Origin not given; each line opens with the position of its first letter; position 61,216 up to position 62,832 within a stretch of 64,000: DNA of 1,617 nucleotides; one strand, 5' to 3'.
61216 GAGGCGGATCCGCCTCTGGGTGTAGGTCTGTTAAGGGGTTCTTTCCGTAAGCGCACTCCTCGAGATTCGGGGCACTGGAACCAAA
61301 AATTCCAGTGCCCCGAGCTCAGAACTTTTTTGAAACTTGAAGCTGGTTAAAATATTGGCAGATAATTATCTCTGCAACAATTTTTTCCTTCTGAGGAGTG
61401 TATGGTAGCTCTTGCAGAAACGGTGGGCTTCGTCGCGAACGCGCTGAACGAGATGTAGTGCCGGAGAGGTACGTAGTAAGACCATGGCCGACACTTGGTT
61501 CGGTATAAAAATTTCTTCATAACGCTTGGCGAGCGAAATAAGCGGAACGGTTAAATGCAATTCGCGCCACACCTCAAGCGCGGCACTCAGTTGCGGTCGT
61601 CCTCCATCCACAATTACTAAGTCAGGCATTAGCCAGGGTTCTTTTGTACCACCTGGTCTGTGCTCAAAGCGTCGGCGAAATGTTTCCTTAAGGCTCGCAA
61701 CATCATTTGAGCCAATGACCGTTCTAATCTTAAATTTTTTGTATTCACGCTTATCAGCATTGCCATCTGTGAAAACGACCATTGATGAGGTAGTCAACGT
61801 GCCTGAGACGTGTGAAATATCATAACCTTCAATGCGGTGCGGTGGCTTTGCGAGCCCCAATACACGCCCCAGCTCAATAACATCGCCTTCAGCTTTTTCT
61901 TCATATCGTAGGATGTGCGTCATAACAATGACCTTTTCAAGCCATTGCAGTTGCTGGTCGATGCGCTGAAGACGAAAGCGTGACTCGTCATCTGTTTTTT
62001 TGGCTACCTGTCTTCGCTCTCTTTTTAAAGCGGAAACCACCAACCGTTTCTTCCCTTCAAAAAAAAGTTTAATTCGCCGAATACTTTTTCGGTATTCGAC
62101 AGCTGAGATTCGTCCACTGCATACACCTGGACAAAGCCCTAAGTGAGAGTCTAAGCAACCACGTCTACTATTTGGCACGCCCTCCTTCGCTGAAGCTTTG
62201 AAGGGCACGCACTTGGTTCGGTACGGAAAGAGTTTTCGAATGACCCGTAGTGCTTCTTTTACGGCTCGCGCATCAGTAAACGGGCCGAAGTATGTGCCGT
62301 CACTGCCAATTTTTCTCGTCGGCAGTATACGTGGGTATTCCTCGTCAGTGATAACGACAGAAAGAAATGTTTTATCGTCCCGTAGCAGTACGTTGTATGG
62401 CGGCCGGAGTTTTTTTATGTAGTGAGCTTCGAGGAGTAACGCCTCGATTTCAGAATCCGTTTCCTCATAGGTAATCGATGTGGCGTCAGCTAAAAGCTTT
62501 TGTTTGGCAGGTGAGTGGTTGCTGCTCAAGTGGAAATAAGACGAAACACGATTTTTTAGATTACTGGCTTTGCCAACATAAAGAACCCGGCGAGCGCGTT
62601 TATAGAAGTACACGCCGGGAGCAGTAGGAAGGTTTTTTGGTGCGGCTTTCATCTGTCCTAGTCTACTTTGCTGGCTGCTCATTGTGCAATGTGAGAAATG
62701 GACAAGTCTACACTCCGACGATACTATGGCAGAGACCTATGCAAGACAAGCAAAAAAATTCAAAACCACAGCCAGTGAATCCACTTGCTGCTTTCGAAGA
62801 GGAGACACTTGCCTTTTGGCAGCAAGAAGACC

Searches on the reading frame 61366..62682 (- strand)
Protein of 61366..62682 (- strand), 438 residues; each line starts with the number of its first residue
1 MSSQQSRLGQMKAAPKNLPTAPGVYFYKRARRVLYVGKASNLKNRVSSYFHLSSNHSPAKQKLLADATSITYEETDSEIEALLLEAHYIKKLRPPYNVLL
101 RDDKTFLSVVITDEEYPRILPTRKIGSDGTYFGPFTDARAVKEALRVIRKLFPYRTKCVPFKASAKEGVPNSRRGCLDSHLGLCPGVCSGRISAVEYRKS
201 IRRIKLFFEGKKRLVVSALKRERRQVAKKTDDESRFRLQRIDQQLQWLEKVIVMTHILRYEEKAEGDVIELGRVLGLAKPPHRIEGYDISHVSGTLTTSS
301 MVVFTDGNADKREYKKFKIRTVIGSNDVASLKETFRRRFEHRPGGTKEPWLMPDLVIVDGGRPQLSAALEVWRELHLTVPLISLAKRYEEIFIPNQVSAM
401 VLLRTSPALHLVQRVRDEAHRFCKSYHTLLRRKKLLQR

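Call 77: search_protein_families(library=pfam, proteins=[window:61366-62682:-], max_evalue=0.001)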
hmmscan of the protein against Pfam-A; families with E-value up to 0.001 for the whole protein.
window:61366-62682:- (438 aa): 2 families
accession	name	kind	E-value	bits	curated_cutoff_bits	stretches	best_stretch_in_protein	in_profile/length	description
PF08459.17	UvrC_RNaseH_dom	-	3.3e-46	157.5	22.3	1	274-422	3-157/159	UvrC RNAse H endonuclease domain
PF01541.30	GIY-YIG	-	3.1e-08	34.2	22.6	1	23-97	3-78/78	GIY-YIG catalytic domain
